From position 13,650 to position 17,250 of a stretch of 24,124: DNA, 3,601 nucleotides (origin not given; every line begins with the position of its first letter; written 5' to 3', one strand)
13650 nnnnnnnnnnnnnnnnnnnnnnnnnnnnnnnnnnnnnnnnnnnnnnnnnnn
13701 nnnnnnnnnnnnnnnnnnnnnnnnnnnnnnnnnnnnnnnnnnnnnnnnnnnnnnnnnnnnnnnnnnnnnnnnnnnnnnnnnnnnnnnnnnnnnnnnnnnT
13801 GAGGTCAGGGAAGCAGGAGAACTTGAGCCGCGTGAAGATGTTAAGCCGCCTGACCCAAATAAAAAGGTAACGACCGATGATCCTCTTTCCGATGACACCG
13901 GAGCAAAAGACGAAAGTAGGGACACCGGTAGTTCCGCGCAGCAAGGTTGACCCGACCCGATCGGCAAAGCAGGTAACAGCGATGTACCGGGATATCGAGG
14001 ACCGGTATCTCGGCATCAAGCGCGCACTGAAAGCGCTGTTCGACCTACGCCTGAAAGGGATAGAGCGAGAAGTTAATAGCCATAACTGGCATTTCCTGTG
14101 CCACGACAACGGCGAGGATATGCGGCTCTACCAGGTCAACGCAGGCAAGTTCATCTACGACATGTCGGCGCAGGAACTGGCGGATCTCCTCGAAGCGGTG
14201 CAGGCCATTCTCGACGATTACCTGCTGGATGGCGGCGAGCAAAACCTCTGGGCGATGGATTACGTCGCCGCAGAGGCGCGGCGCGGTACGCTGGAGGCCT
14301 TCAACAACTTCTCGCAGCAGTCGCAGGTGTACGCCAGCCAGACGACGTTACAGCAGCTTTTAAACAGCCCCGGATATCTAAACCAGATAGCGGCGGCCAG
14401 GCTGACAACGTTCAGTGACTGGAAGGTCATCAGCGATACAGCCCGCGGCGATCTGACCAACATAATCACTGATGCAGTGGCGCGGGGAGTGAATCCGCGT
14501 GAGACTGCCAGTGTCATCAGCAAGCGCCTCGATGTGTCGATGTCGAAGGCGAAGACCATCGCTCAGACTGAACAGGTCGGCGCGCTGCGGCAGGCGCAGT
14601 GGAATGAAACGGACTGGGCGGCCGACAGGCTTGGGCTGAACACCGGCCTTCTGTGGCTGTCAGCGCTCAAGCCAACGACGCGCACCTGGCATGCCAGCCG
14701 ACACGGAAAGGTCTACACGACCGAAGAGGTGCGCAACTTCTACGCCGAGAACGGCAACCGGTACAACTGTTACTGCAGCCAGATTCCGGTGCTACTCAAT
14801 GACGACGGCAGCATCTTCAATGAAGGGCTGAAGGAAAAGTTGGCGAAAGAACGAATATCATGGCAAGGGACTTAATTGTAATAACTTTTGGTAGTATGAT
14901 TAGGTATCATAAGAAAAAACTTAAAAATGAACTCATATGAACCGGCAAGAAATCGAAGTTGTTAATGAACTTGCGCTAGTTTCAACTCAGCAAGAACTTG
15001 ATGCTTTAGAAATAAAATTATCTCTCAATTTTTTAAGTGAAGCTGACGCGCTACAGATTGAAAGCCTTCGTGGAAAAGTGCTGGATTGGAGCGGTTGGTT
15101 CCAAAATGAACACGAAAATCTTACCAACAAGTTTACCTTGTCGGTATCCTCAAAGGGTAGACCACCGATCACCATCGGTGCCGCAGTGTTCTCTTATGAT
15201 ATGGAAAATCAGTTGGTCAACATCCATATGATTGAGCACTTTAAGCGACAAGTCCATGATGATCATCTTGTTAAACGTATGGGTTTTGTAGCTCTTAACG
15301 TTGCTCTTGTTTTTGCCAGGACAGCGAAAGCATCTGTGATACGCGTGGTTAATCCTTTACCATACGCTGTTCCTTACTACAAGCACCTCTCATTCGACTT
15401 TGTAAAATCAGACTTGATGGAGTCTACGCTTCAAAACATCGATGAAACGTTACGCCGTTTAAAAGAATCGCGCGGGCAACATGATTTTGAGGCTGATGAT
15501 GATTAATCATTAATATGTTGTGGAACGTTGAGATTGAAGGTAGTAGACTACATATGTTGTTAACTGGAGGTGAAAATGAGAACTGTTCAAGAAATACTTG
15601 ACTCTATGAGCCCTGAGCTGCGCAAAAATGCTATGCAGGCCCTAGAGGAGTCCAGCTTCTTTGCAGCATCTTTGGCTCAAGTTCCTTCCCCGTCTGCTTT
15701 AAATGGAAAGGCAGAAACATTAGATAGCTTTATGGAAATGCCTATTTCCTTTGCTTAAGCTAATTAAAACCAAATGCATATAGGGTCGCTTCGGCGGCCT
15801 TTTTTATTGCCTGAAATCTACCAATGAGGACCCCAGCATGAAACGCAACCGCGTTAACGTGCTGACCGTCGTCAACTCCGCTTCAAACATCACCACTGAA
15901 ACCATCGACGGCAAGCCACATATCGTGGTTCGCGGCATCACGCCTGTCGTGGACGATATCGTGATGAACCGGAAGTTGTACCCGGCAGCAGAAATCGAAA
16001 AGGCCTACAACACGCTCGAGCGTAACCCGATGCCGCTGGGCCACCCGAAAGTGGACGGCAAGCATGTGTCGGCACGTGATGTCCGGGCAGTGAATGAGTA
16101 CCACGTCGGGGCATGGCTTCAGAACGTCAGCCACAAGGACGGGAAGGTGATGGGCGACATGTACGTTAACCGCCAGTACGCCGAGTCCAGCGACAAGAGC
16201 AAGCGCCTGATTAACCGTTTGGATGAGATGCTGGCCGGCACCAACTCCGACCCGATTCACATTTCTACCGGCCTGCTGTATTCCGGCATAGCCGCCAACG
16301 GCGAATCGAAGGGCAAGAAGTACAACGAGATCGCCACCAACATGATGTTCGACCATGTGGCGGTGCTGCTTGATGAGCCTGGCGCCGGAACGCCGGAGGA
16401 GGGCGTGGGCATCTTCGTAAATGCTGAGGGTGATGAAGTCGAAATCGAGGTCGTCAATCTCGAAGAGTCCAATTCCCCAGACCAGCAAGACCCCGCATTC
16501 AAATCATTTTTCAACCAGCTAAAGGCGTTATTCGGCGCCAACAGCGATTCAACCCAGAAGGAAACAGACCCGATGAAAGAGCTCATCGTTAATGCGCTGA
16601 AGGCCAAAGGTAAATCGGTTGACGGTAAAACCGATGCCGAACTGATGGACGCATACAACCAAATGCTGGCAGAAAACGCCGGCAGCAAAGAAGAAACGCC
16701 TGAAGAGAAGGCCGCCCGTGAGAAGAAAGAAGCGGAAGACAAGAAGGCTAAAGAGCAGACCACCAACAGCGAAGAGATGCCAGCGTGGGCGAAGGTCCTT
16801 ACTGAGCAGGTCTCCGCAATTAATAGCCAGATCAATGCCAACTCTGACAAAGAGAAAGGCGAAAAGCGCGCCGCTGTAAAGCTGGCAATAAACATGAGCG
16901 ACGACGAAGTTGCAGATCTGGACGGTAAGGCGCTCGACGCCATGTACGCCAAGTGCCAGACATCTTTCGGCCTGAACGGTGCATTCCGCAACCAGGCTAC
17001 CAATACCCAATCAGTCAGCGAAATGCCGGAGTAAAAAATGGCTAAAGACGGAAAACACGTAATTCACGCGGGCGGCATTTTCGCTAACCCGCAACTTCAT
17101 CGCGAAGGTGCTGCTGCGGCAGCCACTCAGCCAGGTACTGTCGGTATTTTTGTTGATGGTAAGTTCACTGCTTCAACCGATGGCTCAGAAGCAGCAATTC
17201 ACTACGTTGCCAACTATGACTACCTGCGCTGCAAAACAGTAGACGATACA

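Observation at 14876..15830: AT-rich two-gene insertion inside the head-assembly module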

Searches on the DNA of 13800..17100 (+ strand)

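Call 7: search_dna_similar(query=window:13800-17100:+, collection=phages, mode=near, max_rows=30)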
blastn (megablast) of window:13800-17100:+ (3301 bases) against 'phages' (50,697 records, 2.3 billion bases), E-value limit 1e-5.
Records with a match: 12; places in all: 12; records where one place covers at least 80% of the query: 0.
Best place of each record, by identity: 95-99% 1; 80-90% 11.
By first word of the organism name: Klebsiella 8; Enterobacter 3; Citrobacter 1.
By host as written in the record: Klebsiella pneumoniae 2; Enterobacter hormaechei 1; Enterobacter cloacae 1; Enterobacter cloacae complex 1; Klebsiella pneumoniae ST101-KPC2 1; Klebsiella pneumoniae ST11-VIM1 1; Klebsiella pneumoniae ST512-KPC3 1; Klebsiella pneumoniae H151440672 1; and 3 more.
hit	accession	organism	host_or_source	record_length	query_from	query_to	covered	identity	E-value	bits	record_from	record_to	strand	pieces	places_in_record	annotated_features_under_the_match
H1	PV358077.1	Enterobacter phage ENT1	Enterobacter hormaechei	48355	2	3293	70%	89.0%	0e+0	2869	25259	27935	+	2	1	record has no annotation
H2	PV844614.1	Enterobacter phage BHUENT3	Enterobacter cloacae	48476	2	3293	70%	89.0%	0e+0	2869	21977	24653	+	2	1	record has no annotation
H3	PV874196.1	Enterobacter phage BHUENT6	Enterobacter cloacae complex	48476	2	3293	70%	89.0%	0e+0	2869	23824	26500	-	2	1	record has no annotation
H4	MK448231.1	Klebsiella phage ST101-KPC2phi6.1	Klebsiella pneumoniae ST101-KPC2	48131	47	3298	54%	88.9%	0e+0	2214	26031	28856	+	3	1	hypothetical protein (x4) | head morphogenesis protein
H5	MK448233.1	Klebsiella phage ST11-VIM1phi8.1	Klebsiella pneumoniae ST11-VIM1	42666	47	3293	54%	86.4%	0e+0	1945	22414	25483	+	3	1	hypothetical protein (x4) | head morphogenesis protein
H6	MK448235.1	Klebsiella phage ST512-KPC3phi13.1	Klebsiella pneumoniae ST512-KPC3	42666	47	3293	54%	86.4%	0e+0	1945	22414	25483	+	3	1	hypothetical protein (x4) | head morphogenesis protein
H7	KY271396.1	Klebsiella phage 2 LV-2017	Klebsiella pneumoniae H151440672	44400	50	3301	55%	85.4%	0e+0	1863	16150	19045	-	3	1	hypothetical protein (x3) | methyl-accepting chemotaxis protein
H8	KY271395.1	Klebsiella phage 2b LV-2017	Klebsiella pneumoniae KH43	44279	47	3298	45%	87.8%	0e+0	1733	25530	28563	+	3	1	hypothetical protein (x3) | head morphogenesis protein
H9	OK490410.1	Klebsiella phage Kp4856-1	Klebsiella pneumoniae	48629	47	1055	31%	84.9%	0e+0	1016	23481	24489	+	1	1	record has no annotation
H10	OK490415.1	Klebsiella phage Kp4862-1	Klebsiella pneumoniae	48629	47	1055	31%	84.9%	0e+0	1016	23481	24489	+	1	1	record has no annotation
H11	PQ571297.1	Klebsiella phage KO-TP1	Klebsiella oxytoca BBCO_XO_1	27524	65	1028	29%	87.7%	0e+0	1122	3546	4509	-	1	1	head morphogenesis protein | portal protein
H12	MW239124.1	Citrobacter phage CkP1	Citrobacter koseri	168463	1768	1932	5%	96.4%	2e-69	270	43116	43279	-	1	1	hypothetical protein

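Call 8: search_dna_similar(query=window:14876-15830:+, collection=ecoli_genomes, mode=near, max_rows=25)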
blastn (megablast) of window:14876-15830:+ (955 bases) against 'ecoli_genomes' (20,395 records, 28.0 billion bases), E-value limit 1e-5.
No match.

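Call 9: get_annotated_region(hit=H4, flank=1500)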
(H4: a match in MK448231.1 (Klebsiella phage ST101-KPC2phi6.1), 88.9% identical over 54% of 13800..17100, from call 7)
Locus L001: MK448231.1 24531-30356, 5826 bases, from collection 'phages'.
description: Klebsiella phage ST101-KPC2phi6.1, complete genome.
organism: Klebsiella phage ST101-KPC2phi6.1 (NCBI taxid 2555909)
taxonomy: Viruses; Duplodnaviria; Heunggongvirae; Uroviricota; Caudoviricetes
host: Klebsiella pneumoniae ST101-KPC2; source: -; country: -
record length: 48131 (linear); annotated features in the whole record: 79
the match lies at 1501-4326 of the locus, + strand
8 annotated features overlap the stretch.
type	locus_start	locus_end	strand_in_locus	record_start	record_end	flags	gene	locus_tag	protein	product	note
CDS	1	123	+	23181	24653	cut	-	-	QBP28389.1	terminase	-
CDS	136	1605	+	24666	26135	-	-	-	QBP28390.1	hypothetical protein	Hypothetical protein, DUF1073 domain-containing protein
CDS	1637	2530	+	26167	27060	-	-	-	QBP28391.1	head morphogenesis protein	-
CDS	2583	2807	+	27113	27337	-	-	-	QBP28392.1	hypothetical protein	-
CDS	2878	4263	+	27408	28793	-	-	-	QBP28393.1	hypothetical protein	Hypothetical protein, DUF2213 domain-containing protein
CDS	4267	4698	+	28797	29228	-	-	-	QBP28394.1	hypothetical protein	-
CDS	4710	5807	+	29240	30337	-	-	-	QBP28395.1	coat protein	-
CDS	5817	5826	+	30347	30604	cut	-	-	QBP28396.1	hypothetical protein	-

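Call 10: get_annotated_region(hit=H12, flank=3000)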
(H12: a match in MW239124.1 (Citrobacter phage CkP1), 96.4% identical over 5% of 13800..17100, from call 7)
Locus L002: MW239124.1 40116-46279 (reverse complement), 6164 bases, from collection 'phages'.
description: Citrobacter phage CkP1, complete genome.
organism: Citrobacter phage CkP1 (NCBI taxid 2799684)
taxonomy: Viruses; Duplodnaviria; Heunggongvirae; Uroviricota; Caudoviricetes; Straboviridae; Tevenvirinae; Karamvirus
host: Citrobacter koseri; source: -; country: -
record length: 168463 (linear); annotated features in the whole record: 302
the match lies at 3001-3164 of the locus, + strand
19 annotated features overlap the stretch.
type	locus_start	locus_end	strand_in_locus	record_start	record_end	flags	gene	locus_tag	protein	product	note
CDS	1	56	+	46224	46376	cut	-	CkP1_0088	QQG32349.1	hypothetical protein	-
CDS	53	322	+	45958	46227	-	-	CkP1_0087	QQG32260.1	hypothetical protein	-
CDS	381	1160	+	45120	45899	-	-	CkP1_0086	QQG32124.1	hypothetical protein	-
CDS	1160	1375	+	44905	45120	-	-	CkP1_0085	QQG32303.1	hypothetical protein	-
CDS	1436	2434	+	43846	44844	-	-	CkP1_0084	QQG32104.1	hypothetical protein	-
CDS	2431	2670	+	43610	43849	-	-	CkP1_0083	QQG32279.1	hypothetical protein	-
CDS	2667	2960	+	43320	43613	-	-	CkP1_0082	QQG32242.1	hypothetical protein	-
CDS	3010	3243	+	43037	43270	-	-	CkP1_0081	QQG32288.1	hypothetical protein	-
CDS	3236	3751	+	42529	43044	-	-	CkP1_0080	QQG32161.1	hypothetical protein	-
CDS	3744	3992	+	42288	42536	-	-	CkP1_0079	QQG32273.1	hypothetical protein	-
CDS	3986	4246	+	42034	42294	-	-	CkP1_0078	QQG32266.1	thioredoxin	-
CDS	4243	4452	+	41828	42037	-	-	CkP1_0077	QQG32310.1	hypothetical protein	-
CDS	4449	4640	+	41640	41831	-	-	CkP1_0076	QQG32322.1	hypothetical protein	-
CDS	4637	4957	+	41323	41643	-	-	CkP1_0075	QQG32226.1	hypothetical protein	-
CDS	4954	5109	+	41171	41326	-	-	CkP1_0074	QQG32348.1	hypothetical protein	-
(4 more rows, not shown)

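Call 11: get_annotated_region(hit=H1, flank=1500)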
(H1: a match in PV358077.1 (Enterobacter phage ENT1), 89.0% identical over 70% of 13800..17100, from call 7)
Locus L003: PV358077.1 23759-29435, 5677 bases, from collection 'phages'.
description: UNVERIFIED: Enterobacter phage ENT1, complete genome.
organism: Enterobacter phage ENT1 (NCBI taxid 3445837)
taxonomy: Viruses
host: Enterobacter hormaechei; source: -; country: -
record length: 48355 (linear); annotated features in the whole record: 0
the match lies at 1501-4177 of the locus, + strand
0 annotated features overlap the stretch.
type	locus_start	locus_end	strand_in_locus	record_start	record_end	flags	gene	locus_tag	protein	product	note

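Call 12: get_annotated_region(hit=H7, flank=1500)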
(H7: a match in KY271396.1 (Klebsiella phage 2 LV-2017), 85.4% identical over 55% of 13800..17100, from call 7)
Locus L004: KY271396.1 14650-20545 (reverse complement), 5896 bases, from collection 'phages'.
description: Klebsiella phage 2 LV-2017, complete genome.
organism: Klebsiella phage 2 LV-2017 (NCBI taxid 1960655)
taxonomy: Viruses; Duplodnaviria; Heunggongvirae; Uroviricota; Caudoviricetes
host: Klebsiella pneumoniae H151440672; source: -; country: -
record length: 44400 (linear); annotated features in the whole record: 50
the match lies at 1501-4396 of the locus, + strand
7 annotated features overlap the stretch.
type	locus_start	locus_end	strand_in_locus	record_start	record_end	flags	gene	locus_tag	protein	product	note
CDS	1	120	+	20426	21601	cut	-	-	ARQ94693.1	terminase large subunit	-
CDS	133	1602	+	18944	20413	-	-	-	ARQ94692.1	hypothetical protein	Gp5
CDS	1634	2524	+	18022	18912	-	-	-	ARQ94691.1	methyl-accepting chemotaxis protein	-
CDS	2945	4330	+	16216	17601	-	-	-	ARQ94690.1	hypothetical protein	Gp7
CDS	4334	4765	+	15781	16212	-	-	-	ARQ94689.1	hypothetical protein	Gp8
CDS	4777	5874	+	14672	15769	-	-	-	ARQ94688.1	hypothetical protein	-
CDS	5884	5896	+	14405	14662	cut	-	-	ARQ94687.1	hypothetical protein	-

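Call 51: search_dna_similar(query=L002:2000-4300:+, collection=phages, mode=near, max_rows=25)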
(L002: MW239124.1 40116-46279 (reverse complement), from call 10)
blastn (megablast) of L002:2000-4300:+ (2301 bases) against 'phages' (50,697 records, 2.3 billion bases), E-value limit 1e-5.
Records with a match: 20; places in all: 20; records where one place covers at least 80% of the query: 1.
Best place of each record, by identity: >=99% 1; 80-90% 11; 60-80% 8.
By first word of the organism name: Salmonella 14; Serratia 2; Citrobacter 1; Erwinia 1; Escherichia 1; Proteus 1.
By host as written in the record: Salmonella Typhimurium ATCC 14028 2; Salmonella Newport strain C398 2; Serratia sp. ATCC 39006 2; Salmonella enterica 2; - 2; Salmonella enterica subsp. enterica serovar Newport 2; Citrobacter koseri 1; Erwinia aphidicola B01_5 1; and 6 more.
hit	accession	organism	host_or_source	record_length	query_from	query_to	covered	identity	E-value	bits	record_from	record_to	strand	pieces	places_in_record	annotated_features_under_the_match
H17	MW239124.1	Citrobacter phage CkP1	Citrobacter koseri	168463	1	2301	100%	100.0%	0e+0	4250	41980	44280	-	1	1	hypothetical protein (x7) | thioredoxin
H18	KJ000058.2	Salmonella phage STP4-a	Salmonella Typhimurium ATCC 14028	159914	2026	2220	8%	77.0%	1e-20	108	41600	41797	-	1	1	thioredoxin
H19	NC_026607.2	Salmonella phage STP4-a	Salmonella Typhimurium ATCC 14028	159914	2026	2220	8%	77.0%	1e-20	108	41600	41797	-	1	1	phage-associated thioredoxin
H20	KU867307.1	Salmonella phage vB_SnwM_CGG4-1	Salmonella Newport strain C398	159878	2026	2194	7%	78.6%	1e-20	108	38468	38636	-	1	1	thioredoxin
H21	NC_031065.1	Salmonella phage vB_SnwM_CGG4-1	Salmonella Newport strain C398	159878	2026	2194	7%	78.6%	1e-20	108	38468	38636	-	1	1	phage-associated thioredoxin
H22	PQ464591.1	Erwinia phage Vettismorki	Erwinia aphidicola B01_5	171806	504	673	7%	77.5%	8e-18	99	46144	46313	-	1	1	hypothetical protein (x2)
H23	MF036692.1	Serratia phage X20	Serratia sp. ATCC 39006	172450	504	673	7%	77.5%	8e-18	99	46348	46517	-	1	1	hypothetical protein (x2)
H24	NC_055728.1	Serratia phage X20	Serratia sp. ATCC 39006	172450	504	673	7%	77.5%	8e-18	99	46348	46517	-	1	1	hypothetical protein (x2)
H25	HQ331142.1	Salmonella phage vB_SenM-S16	Salmonella enterica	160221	2026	2175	7%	80.9%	2e-23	117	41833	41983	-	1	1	thioredoxin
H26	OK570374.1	Escherichia phage UoN_LG358_1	Escherichia sp.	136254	2026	2175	7%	80.9%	2e-23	117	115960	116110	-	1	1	hypothetical protein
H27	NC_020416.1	Salmonella phage vB_SenM-S16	Salmonella enterica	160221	2026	2175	7%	80.9%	2e-23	117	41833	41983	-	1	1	NrdC thioredoxin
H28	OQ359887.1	Salmonella phage vB_SenM_UTK0003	Salmonella enterica subsp. enterica ...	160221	2026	2175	7%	80.9%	2e-23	117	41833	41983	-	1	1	thioredoxin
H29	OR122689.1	Salmonella phage vB_SenM-AKM_NP4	Salmonella sp.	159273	2026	2175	7%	80.9%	2e-23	117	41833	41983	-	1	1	thioredoxin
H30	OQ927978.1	Salmonella phage SEA1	Salmonella enterica subsp. enterica ...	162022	2034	2177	6%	78.9%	1e-16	95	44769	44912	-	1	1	nrdC: glutaredoxin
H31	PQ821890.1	Proteus phage ABTNLPp2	Proteus mirabilis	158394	2095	2220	5%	81.5%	6e-19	102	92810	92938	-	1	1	thioredoxin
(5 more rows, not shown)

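Call 65: search_dna_similar(query=L005:3900-4900:+, collection=ecoli_genomes, mode=near, max_rows=12, rows=spread)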
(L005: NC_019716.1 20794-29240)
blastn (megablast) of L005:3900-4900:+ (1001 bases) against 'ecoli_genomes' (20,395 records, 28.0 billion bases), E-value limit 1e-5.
Records with a match: 566; places in all: 569; records where one place covers at least 80% of the query: 361.
Genomes with a match: 562 of 5426; with a place that covers at least 80% of the query: 358. Places per genome that has any: lowest 1, median 1, highest 2. On chromosomes: 565 places; on plasmids: 4.
Best place of each record, by identity: >=99% 297; 95-99% 263; 90-95% 6.
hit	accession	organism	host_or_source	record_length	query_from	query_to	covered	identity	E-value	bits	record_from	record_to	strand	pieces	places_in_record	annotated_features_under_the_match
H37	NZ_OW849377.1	Escherichia coli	Homo sapiens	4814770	1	1001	100%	99.9%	0e+0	1845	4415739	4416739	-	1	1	hypothetical protein (x2) | pyocin activator PrtN family protein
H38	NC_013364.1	Escherichia coli O111:H- str. 11128 strain 11128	-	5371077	1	1001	100%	99.8%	0e+0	1840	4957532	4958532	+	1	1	hypothetical protein (x2) | pyocin activator PrtN family protein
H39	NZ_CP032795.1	Escherichia coli strain ERL06-2503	Bovine (bobby calf, fecal)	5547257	1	1001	100%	99.8%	0e+0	1840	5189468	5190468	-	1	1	hypothetical protein (x2) | pyocin activator PrtN family protein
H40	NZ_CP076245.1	Escherichia coli O157:H7 strain Balcarce_24.2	Rectal swab of live bovine cattle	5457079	1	1001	100%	99.8%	0e+0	1840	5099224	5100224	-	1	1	hypothetical protein (x2) | pyocin activator PrtN family protein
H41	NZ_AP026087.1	Escherichia coli strain 8_140198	Homo sapiens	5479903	1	1001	100%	99.8%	0e+0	1840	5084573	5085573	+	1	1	hypothetical protein (x2) | pyocin activator PrtN family protein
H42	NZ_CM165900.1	Escherichia coli strain N17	Homo sapiens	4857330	1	1001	100%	99.8%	0e+0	1840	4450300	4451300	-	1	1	hypothetical protein (x2) | pyocin activator PrtN family protein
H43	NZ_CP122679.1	Escherichia coli strain ETEC4069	Sus scrofa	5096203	1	1001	100%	98.8%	0e+0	1784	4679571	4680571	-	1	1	hypothetical protein (x2) | pyocin activator PrtN family protein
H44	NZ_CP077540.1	Escherichia coli O111:H8 strain 08-4455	Homo sapiens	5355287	187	1001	81%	99.8%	0e+0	1496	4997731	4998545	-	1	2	hypothetical protein (x2) | pyocin activator PrtN family protein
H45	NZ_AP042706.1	Escherichia coli strain OkiPb01717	bovine feces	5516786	765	1001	24%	97.5%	6e-110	407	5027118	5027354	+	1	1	hypothetical protein | pyocin activator PrtN family protein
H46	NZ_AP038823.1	Escherichia coli strain TB4328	Gallus gallus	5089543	765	1001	24%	97.0%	3e-108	401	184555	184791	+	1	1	hypothetical protein | pyocin activator PrtN family protein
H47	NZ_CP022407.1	Escherichia coli O121:H19 strain 16-9255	Flour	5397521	768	1001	23%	97.4%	3e-108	401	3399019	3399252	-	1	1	hypothetical protein | pyocin activator PrtN family protein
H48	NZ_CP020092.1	Escherichia coli strain 13E0725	cattle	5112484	771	974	20%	95.6%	5e-86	327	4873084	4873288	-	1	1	hypothetical protein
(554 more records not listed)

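Call 66: search_dna_similar(query=window:14876-15830:+, collection=plasmids, mode=distant, max_rows=10)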
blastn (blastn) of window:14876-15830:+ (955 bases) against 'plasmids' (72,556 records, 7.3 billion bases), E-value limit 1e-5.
Records with a match: 2; places in all: 2; records where one place covers at least 80% of the query: 0.
Best place of each record, by identity: 95-99% 1; 90-95% 1.
By first word of the organism name: Salmonella 1; Klebsiella 1.
By predicted mobility (MOB-suite, as given by PLSDB): non-mobilizable 2.
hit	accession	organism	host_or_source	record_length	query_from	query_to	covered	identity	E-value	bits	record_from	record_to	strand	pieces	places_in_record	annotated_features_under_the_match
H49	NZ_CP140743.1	Salmonella enterica subsp. enterica serovar Newport str. ...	animal,bird feces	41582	902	955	6%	92.6%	4e-11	77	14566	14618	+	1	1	none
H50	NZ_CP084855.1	Klebsiella pneumoniae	Homo sapiens,Whole organism,Urinary ...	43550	919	955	4%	97.3%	1e-6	64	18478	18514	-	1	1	none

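Call 67: get_annotated_region(hit=H45, flank=2500)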
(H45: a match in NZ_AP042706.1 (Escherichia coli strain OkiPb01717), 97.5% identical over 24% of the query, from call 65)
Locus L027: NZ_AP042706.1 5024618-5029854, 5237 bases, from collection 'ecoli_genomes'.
description: Escherichia coli strain OkiPb01717 chromosome, complete genome
organism: Escherichia coli strain OkiPb01717 (NCBI taxid 562)
replicon: chromosome; assembly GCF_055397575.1
host: -; source: bovine feces; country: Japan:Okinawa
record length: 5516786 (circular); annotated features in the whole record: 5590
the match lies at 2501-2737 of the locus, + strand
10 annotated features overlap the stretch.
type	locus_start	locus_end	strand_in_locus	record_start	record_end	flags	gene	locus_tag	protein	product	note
CDS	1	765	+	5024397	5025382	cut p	-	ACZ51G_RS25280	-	DUF2713 domain-containing protein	frameshifted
CDS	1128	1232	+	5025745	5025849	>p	-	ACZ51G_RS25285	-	tRNA-dihydrouridine synthase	incomplete; partial in the middle of a contig; missing C-terminus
CDS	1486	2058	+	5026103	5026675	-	-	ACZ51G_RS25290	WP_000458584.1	Panacea domain-containing protein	-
CDS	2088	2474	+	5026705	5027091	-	-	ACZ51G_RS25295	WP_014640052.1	hypothetical protein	-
CDS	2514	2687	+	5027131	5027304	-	-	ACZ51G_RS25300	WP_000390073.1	hypothetical protein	-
CDS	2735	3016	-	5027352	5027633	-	-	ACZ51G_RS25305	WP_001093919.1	pyocin activator PrtN family protein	-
CDS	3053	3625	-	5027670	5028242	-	-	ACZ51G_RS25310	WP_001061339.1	3'-5' exonuclease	-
CDS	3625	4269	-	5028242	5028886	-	-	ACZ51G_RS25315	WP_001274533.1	dATP/dGTP pyrophosphohydrolase domain-containing protein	-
CDS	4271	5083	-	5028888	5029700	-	-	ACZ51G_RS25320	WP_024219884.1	ead/Ea22-like family protein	-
CDS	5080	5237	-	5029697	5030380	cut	-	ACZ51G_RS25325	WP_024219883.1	hypothetical protein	-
